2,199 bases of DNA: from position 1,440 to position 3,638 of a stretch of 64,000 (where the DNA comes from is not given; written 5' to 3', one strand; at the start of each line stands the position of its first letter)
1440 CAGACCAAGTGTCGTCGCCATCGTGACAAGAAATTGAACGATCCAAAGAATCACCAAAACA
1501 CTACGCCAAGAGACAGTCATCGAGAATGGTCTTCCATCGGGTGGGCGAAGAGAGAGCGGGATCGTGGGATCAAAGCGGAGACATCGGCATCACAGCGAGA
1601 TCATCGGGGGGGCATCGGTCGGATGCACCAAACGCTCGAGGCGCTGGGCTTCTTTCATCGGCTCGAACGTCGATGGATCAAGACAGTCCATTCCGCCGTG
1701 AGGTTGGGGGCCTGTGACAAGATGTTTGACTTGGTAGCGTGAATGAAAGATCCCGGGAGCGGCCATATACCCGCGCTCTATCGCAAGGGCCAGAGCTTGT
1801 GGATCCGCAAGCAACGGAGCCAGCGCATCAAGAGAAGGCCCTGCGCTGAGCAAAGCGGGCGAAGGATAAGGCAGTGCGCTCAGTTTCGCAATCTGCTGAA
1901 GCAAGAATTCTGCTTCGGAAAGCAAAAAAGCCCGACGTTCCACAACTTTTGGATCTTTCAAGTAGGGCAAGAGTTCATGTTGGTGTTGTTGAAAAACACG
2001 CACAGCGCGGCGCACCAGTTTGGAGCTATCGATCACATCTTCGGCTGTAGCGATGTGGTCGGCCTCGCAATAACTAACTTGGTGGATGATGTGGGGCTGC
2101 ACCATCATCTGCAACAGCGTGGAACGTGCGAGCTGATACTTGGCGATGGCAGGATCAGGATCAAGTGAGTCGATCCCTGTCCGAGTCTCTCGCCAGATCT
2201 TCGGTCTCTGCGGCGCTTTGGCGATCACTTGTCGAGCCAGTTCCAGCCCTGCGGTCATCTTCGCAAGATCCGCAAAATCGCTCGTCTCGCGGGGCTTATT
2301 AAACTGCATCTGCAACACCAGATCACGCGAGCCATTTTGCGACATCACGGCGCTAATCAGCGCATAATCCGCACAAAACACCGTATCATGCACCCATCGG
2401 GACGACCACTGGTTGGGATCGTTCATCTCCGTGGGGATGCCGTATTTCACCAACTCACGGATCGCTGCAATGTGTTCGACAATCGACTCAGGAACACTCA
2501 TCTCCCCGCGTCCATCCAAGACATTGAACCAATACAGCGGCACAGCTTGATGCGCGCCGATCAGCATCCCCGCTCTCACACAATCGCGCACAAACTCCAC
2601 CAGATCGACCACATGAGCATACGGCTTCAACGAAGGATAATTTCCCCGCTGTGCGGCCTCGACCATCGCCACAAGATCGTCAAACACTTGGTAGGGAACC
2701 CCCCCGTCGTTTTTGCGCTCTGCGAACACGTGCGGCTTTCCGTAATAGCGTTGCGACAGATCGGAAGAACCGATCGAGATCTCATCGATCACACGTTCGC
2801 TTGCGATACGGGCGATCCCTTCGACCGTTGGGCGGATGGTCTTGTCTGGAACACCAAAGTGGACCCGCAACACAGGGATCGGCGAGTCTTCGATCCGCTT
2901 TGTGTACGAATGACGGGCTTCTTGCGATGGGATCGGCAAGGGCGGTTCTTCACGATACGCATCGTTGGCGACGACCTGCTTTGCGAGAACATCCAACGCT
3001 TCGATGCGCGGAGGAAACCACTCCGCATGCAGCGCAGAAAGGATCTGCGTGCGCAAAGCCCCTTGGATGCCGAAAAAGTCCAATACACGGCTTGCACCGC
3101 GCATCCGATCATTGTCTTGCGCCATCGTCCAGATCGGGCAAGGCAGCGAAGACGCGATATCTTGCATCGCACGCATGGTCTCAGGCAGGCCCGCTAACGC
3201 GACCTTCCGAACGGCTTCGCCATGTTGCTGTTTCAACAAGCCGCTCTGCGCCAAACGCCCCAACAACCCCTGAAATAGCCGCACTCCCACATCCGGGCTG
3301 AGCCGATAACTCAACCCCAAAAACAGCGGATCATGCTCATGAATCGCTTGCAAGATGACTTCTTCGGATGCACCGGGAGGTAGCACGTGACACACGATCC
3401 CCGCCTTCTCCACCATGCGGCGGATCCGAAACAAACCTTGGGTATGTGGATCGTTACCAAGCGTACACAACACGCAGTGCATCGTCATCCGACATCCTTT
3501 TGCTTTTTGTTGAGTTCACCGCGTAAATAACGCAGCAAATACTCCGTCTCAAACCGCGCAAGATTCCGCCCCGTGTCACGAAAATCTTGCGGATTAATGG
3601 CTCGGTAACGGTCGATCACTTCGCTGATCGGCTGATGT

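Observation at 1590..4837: Translationally coupled opine-dehydrogenase-family enzyme and B12-binding-domain protein of unknown function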

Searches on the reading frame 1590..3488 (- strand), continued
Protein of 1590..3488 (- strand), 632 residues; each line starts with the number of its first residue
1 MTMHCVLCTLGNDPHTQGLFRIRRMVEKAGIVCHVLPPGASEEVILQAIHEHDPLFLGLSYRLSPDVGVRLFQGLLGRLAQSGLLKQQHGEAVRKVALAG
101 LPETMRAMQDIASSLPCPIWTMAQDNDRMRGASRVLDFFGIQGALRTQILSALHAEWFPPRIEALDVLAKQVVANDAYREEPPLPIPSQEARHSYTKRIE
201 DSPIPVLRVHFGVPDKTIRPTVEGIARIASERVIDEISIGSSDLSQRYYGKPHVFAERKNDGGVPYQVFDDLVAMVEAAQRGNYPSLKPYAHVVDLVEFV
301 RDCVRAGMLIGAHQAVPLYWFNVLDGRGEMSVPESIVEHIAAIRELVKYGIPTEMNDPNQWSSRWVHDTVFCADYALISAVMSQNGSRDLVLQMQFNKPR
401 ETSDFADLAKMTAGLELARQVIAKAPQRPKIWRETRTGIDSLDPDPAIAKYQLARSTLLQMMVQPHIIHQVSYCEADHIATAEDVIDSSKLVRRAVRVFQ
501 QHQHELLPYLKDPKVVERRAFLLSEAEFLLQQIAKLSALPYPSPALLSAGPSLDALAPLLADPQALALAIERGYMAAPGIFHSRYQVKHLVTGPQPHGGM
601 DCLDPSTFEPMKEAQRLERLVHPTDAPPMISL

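Call 71: search_protein_families(library=ncbifam, proteins=[L064:9835-11031:+, L049:5427-6668:+, L069:326-1531:+, L064:11076-12392:+, L069:1512-2615:+, L063:5832-7001:+, P0133, P0166, L064:13327-14343:+, L064:12389-13330:+], max_evalue=0.001)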
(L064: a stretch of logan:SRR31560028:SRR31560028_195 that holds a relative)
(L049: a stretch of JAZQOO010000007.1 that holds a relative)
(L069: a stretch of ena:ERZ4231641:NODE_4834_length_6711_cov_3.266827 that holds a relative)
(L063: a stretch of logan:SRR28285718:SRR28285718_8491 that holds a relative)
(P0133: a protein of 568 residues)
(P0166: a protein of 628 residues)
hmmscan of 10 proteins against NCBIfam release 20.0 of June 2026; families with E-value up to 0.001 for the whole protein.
L064:9835-11031:+ (398 aa): 38 families (the best 25 are shown)
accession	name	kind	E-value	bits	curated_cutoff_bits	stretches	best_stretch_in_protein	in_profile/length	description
NF002563.0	PRK02186.1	subfamily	1.1e-25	90.1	625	1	125-391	131-390/890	argininosuccinate lyase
NF010623.0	PRK14016.1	subfamily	1.8e-10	39.7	877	1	118-188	231-298/871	cyanophycin synthetase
NF005543.0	PRK07206.1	subfamily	2.2e-09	36.5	302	1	133-280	143-293/416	hypothetical protein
TIGR02068.2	cya_phycin_syn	equivalog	1.8e-08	32.9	850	1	118-188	230-297/862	cyanophycin synthetase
NF053643.1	Ddl_archaea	equivalog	2.4e-08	33.3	500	1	132-278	135-275/367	putative pseudomurein biosynthesis ATP-grasp protein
NF002378.0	PRK01372.1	subfamily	3.4e-08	32.6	243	1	125-270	123-266/305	D-alanine--D-alanine ligase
TIGR01369.1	CPSaseII_lrg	equivalog_domain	8.3e-08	30.3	1027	1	111-276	679-842/1052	carbamoyl-phosphate synthase (glutamine-hydrolyzing) large subunit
NF040720.1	MptN_Meth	equivalog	1e-07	31.3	350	1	120-271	120-265/291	tetrahydromethanopterin:alpha-L-glutamate ligase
NF006766.0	PRK09288.1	equivalog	1e-07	31.1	339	1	40-188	51-201/396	formate-dependent phosphoribosylglycinamide formyltransferase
TIGR00768.1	rimK_fam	subfamily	1.6e-07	30.9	143.4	1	120-263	106-243/276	RimK family alpha-L-glutamate ligase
TIGR01205.1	D_ala_D_alaTIGR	subfamily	1.9e-07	30.4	245.65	1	127-264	137-276/318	D-alanine--D-alanine ligase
NF000091.3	D_ala_D_ser_VanG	exception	3.4e-07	29.4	495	1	123-263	160-301/344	D-alanine--D-serine ligase VanG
NF000207.3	D_ala_D_ser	equivalog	6.3e-07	28.8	520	1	123-262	156-296/342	D-alanine--D-serine ligase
TIGR02144.1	LysX_arch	equivalog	8.1e-07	28.4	275.6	1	122-256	108-237/281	lysine biosynthesis protein LysX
NF002528.0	PRK01966.1-4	subfamily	1e-06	27.9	262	1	126-263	174-316/366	D-alanine--D-alanine ligase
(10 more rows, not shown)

L049:5427-6668:+ (413 aa): 49 families (the best 25 are shown)
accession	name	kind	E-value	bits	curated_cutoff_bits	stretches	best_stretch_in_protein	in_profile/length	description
NF002563.0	PRK02186.1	subfamily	1.7e-24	86.2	625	1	20-396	21-396/890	argininosuccinate lyase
NF005543.0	PRK07206.1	subfamily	2.7e-18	65.9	302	1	61-358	64-374/416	hypothetical protein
TIGR03909.1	pyrrolys_PylC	equivalog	4.8e-17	61.7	248.3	1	25-327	20-304/374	3-methylornithine--L-lysine ligase PylC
NF009403.0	PRK12767.1-2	equivalog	1e-16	61.1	286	1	8-319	4-334/342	carbamoyl phosphate synthase-like protein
NF053643.1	Ddl_archaea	equivalog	9.1e-16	57.8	500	1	31-305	26-299/367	putative pseudomurein biosynthesis ATP-grasp protein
TIGR01369.1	CPSaseII_lrg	equivalog_domain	1.8e-15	55.7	1027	1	17-310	578-873/1052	carbamoyl-phosphate synthase (glutamine-hydrolyzing) large subunit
NF002527.0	PRK01966.1-3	equivalog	1.9e-15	56.9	310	1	103-253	115-276/332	D-alanine--D-alanine ligase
TIGR01205.1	D_ala_D_alaTIGR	subfamily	1.9e-14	53.4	245.65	1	105-252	105-263/318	D-alanine--D-alanine ligase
NF009405.0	PRK12767.1-4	equivalog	8e-14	51.3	390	1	26-322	25-309/320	carbamoyl phosphate synthase-like protein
TIGR00877.1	purD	equivalog_domain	1.3e-13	50.6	288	1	41-376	38-392/425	phosphoribosylamine--glycine ligase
NF002378.0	PRK01372.1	subfamily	1.7e-13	49.9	243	1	106-272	100-267/305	D-alanine--D-alanine ligase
NF006766.0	PRK09288.1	equivalog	9.2e-12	44.4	339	1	9-249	17-259/396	formate-dependent phosphoribosylglycinamide formyltransferase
NF003671.0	PRK05294.1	equivalog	4.7e-11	41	599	1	52-320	611-883/1058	carbamoyl-phosphate synthase large subunit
TIGR01142.1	purT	equivalog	1.4e-10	40.7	502.15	1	14-275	9-271/380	phosphoribosylglycinamide formyltransferase 2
NF002528.0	PRK01966.1-4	subfamily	1.7e-10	40.3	262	1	106-222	141-264/366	D-alanine--D-alanine ligase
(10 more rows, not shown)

L069:326-1531:+ (401 aa): 18 families
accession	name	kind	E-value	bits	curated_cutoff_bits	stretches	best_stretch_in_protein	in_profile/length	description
NF002563.0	PRK02186.1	subfamily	1.7e-38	132.5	625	1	41-377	45-373/890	argininosuccinate lyase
NF005543.0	PRK07206.1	subfamily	1.6e-11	43.5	302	1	136-303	143-312/416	hypothetical protein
NF003671.0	PRK05294.1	equivalog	3.9e-11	41.3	599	2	101-306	124-329/1058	carbamoyl-phosphate synthase large subunit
NF006766.0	PRK09288.1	equivalog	1.5e-08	33.8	339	1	3-200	13-209/396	formate-dependent phosphoribosylglycinamide formyltransferase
TIGR01369.1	CPSaseII_lrg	equivalog_domain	3e-08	31.8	1027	1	12-279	575-842/1052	carbamoyl-phosphate synthase (glutamine-hydrolyzing) large subunit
TIGR01142.1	purT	equivalog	4.2e-07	29.2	502.15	1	4-189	1-186/380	phosphoribosylglycinamide formyltransferase 2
NF053643.1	Ddl_archaea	equivalog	5.2e-07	29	500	1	21-307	18-298/367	putative pseudomurein biosynthesis ATP-grasp protein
NF002378.0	PRK01372.1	subfamily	1.3e-06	27.4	243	1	106-274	101-267/305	D-alanine--D-alanine ligase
NF010623.0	PRK14016.1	subfamily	2e-06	26.3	877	1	106-190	215-297/871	cyanophycin synthetase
NF000091.3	D_ala_D_ser_VanG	exception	5.5e-06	25.5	495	1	127-270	161-305/344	D-alanine--D-serine ligase VanG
TIGR02068.2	cya_phycin_syn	equivalog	6e-06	24.5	850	1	103-191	211-297/862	cyanophycin synthetase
NF006287.0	PRK08463.1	equivalog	4.4e-05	22.5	775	1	126-308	139-320/479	acetyl-CoA carboxylase subunit A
TIGR01235.1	pyruv_carbox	equivalog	9.3e-05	20.1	1114.45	1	127-307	140-319/1143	pyruvate carboxylase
NF000206.1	D_ala_D_lac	equivalog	0.00026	20.1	550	0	117-274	144-306/342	D-alanine--(R)-lactate ligase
TIGR00514.1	accC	equivalog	0.00044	19.2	626.5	1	128-307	141-319/449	acetyl-CoA carboxylase biotin carboxylase subunit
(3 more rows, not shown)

L064:11076-12392:+ (438 aa): 0 families

L069:1512-2615:+ (367 aa): 5 families
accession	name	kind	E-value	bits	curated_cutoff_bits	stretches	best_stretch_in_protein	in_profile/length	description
NF000946.0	PRK00094.2-4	equivalog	9e-10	38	455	1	9-131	5-130/342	NAD(P)H-dependent glycerol-3-phosphate dehydrogenase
NF000944.0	PRK00094.2-2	equivalog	1.9e-07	30.3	603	1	7-131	19-145/371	NAD(P)H-dependent glycerol-3-phosphate dehydrogenase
NF000942.0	PRK00094.1-4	subfamily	2.8e-07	30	257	1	10-108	4-103/334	NAD(P)H-dependent glycerol-3-phosphate dehydrogenase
NF000941.0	PRK00094.1-3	equivalog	0.00012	21.4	423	1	10-107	3-101/336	NAD(P)H-dependent glycerol-3-phosphate dehydrogenase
NF000939.0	PRK00094.1-1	equivalog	0.00043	19.4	473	1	7-107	4-105/339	NAD(P)H-dependent glycerol-3-phosphate dehydrogenase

L063:5832-7001:+ (389 aa): 14 families
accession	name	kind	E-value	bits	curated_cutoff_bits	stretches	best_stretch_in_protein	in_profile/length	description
NF000942.0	PRK00094.1-4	subfamily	2e-09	37.1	257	1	32-131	5-104/334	NAD(P)H-dependent glycerol-3-phosphate dehydrogenase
NF000940.0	PRK00094.1-2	subfamily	9.8e-07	28.6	202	1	31-204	2-164/330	NAD(P)H-dependent glycerol-3-phosphate dehydrogenase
NF000946.0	PRK00094.2-4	equivalog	1.6e-06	27.3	455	1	32-130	7-105/342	NAD(P)H-dependent glycerol-3-phosphate dehydrogenase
NF000941.0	PRK00094.1-3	equivalog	2.6e-06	26.9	423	1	32-130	4-102/336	NAD(P)H-dependent glycerol-3-phosphate dehydrogenase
NF000939.0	PRK00094.1-1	equivalog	4e-06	26.1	473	1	32-130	8-106/339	NAD(P)H-dependent glycerol-3-phosphate dehydrogenase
NF011211.0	PRK14618.1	equivalog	5.2e-05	22.6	489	1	31-116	6-91/328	NAD(P)H-dependent glycerol-3-phosphate dehydrogenase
TIGR00745.1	apbA_panE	subfamily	0.00012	21.5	141.35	1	31-131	1-100/305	2-dehydropantoate 2-reductase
NF005089.0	PRK06522.1-4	subfamily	0.00024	20.6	223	0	31-130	2-98/326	2-dehydropantoate 2-reductase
NF000944.0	PRK00094.2-2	equivalog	0.00025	20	603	1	28-134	19-125/371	NAD(P)H-dependent glycerol-3-phosphate dehydrogenase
NF009409.0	PRK12770.1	subfamily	0.00027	20.1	343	1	30-63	19-52/360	putative glutamate synthase subunit beta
NF006083.0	PRK08229.1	equivalog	0.00031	19.8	371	0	31-130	4-104/341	2-dehydropantoate 2-reductase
TIGR02734.1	crtI_fam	subfamily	0.00031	19.6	238.1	1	33-61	2-30/504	phytoene desaturase family protein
NF002480.1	PRK01747.1-1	equivalog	0.00041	18.9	540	1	15-63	236-282/645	bifunctional tRNA (5-methylaminomethyl-2-thiouridine)(34)-methyltransferase MnmC2/FAD-dependent 5-carboxymethylaminomethyl-2-thiouridine(34)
NF049967.1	QhpG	equivalog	0.00058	18.9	240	0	33-63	2-32/423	flavin-dependent monooxygenase QhpG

P0133 (568 aa): 0 families

P0166 (628 aa): 0 families

L064:13327-14343:+ (338 aa): 1 family
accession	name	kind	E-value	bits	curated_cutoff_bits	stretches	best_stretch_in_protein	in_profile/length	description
TIGR00374.1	TIGR00374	subfamily_domain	2.2e-18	66.7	43.2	1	19-312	5-312/323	flippase-like domain-containing protein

L064:12389-13330:+ (313 aa): 23 families
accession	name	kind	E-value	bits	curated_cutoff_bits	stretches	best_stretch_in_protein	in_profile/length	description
NF007986.1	PRK10714.1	equivalog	9.4e-53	179.2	529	1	10-309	9-309/316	undecaprenyl-phosphate 4-deoxy-4-formamido-L-arabinose transferase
NF047588.1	GlcsyltransPgfSStrep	equivalog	7.6e-42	143.6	500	1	10-311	4-305/308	glycosyltransferase PgfS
NF047683.1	TeichurnBiosyTuaG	equivalog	1.2e-12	48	400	1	5-120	4-116/252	teichuronic acid biosynthesis protein TuaG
TIGR03937.1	PgaC_IcaA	equivalog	1.3e-12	47.4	422.3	1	3-132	41-168/407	poly-beta-1,6-N-acetyl-D-glucosamine synthase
TIGR03111.1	glyc2_xrt_Gpos1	hypoth_equivalog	7.4e-12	44.8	363.95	1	5-133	47-174/439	TIGR03111 family XrtG-associated glycosyltransferase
NF007482.0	PRK10073.1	equivalog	1.8e-11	43.7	423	1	5-124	4-118/334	glycosyltransferase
NF041875.1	EPS_EpsD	equivalog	2.7e-11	43.4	370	1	10-128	2-116/325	exopolysaccharide biosynthesis glycosyltransferase EpsD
NF050050.1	ProtGlycPglI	equivalog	4.1e-10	39.5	500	1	7-134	2-125/306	GalNAc(5)-diNAcBac-PP-undecaprenol beta-1,3-glucosyltransferase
TIGR04242.1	nodulat_NodC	equivalog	5e-10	38.9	550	1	3-133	44-173/395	chitooligosaccharide synthase NodC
TIGR04182.1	glyco_TIGR04182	equivalog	1.1e-09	38.1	325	1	11-300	4-289/293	S-layer glycoprotein N-glycosyltransferase AglJ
NF050819.1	PolSacchBiosHfsG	equivalog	1.9e-08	33.8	500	1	4-131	9-132/302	polysaccharide biosynthesis protein HfsG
TIGR03965.1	mycofact_glyco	equivalog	6.3e-08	31.9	280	1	6-111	73-175/467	mycofactocin biosynthesis glycosyltransferase MftF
TIGR04440.1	glyco_TIGR04440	domain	9.5e-08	32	70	1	11-132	4-123/215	TIGR00180 family glycosyltransferase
TIGR04283.1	glyco_like_mftF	equivalog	1.8e-07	31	182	1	10-133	2-115/221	TIGR04283 family arsenosugar biosynthesis glycosyltransferase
NF038302.1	EPS_HpsE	equivalog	2.1e-07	30.2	300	1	10-106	4-102/307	hormogonium polysaccharide biosynthesis glycosyltransferase HpsE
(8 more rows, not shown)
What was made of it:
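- Closest known: Pyrrolysine biosynthesis PylB-PylC-PylD. Same: The associated ATP-grasp c2 has a weak PylC-family hit (TIGR03909, 61.7 bits, cut-off 248; call 71).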

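Call 84: search_protein_families(library=pfam, proteins=[L045:4350-6203:+, L045:3555-4037:+, L041:1065-2960:+, L041:2995-4482:+, L027:2814-4940:+, L027:5021-6256:-, L033:1822-3471:+, L033:3474-4568:+, L051:14901-16931:+, L004:7035-8105:+], max_evalue=0.0001)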
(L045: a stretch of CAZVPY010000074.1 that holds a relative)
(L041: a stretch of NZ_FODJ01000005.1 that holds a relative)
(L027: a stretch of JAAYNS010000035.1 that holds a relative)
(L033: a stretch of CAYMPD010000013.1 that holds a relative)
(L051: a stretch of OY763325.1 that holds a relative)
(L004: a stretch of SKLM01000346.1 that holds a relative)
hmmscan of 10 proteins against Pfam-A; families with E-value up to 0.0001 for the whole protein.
L045:4350-6203:+ (617 aa): 1 family
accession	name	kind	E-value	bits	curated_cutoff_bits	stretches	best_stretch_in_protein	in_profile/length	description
PF03572.23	Peptidase_S41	-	1.7e-19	70.4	24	1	418-592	2-164/165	Peptidase family S41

L045:3555-4037:+ (160 aa): 1 family
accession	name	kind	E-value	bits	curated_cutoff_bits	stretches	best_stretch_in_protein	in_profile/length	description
PF12724.12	Flavodoxin_5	-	7.6e-07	30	27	1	11-105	2-83/145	Flavodoxin domain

L041:1065-2960:+ (631 aa): 3 families
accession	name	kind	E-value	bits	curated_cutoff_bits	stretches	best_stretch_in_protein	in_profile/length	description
PF00358.26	PTS_EIIA_1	-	7.2e-53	178.1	27.2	1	483-607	2-126/127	phosphoenolpyruvate-dependent sugar phosphotransferase system, EIIA 1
PF02378.23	PTS_EIIC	-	8.8e-32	110.9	30.7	1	124-405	2-319/319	Phosphotransferase system, EIIC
PF00367.25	PTS_EIIB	-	4.3e-14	52.1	27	1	22-55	1-34/34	phosphotransferase system, EIIB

L041:2995-4482:+ (495 aa): 1 family
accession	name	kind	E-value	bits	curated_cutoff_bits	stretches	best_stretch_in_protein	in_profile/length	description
PF00232.24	Glyco_hydro_1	-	1.2e-172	574.9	22.6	1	23-492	3-452/453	Glycosyl hydrolase family 1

L027:2814-4940:+ (708 aa): 5 families
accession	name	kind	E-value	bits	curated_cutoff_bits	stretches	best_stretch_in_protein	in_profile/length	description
PF13487.12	HD_5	-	1.7e-42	145.5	27.2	1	536-694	9-170/170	HD domain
PF00990.26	GGDEF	-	1.8e-27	96.5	23.8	1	369-518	3-158/161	Diguanylate cyclase, GGDEF domain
PF01966.28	HD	-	2.5e-18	66.9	22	1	543-663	3-116/116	HD domain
PF08447.18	PAS_3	-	3.4e-16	59.7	25.6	1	263-350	3-89/89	PAS fold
PF13426.13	PAS_9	-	6.8e-05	23.5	27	0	256-355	8-103/103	PAS domain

L027:5021-6256:- (411 aa): 2 families
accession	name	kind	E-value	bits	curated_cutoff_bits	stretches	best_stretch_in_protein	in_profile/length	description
PF07969.17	Amidohydro_3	-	1.1e-44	154.1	29.7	1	39-400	1-471/472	Amidohydrolase family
PF01979.26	Amidohydro_1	-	1.6e-19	70.8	25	1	49-400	3-345/345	Amidohydrolase family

L033:1822-3471:+ (549 aa): 3 families
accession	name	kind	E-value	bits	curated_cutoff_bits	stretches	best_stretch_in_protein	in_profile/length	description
PF06418.20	CTP_synth_N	-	1.8e-93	313.2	26.1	1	4-265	1-265/265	CTP synthase N-terminus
PF00117.34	GATase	-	3.9e-30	105.4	22.8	1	306-543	2-189/190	Glutamine amidotransferase class-I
PF01656.29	CbiA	-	2.8e-05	24.5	25.4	1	13-271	7-54/125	CobQ/CobB/MinD/ParA nucleotide binding domain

L033:3474-4568:+ (364 aa): 2 families
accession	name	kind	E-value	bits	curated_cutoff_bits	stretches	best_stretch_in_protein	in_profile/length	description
PF04055.27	Radical_SAM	-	1.3e-11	45.4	29.5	1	154-275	2-129/166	Radical SAM superfamily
PF13353.11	Fer4_12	-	7.1e-10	39.8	22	1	153-242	9-99/137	4Fe-4S single cluster domain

L051:14901-16931:+ (676 aa): 2 families
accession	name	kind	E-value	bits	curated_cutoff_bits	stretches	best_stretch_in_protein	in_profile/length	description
PF00144.29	Beta-lactamase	-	2.5e-62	211.4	27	1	54-368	11-315/329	Beta-lactamase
PF13354.11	Beta-lactamase2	-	4.2e-05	23.4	22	0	83-122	11-50/214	Beta-lactamase enzyme family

L004:7035-8105:+ (356 aa): 1 family
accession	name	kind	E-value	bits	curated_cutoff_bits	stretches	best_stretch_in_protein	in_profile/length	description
PF07478.18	Dala_Dala_lig_C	-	1.3e-16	61.1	24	1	146-324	37-200/204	D-ala D-ala ligase C-terminus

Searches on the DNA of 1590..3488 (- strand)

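Call 43: search_rna_families(sources=[L031, L041, L043, L027, L035, L030, L034, L045, L051, L012, L054], threshold=gathering)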
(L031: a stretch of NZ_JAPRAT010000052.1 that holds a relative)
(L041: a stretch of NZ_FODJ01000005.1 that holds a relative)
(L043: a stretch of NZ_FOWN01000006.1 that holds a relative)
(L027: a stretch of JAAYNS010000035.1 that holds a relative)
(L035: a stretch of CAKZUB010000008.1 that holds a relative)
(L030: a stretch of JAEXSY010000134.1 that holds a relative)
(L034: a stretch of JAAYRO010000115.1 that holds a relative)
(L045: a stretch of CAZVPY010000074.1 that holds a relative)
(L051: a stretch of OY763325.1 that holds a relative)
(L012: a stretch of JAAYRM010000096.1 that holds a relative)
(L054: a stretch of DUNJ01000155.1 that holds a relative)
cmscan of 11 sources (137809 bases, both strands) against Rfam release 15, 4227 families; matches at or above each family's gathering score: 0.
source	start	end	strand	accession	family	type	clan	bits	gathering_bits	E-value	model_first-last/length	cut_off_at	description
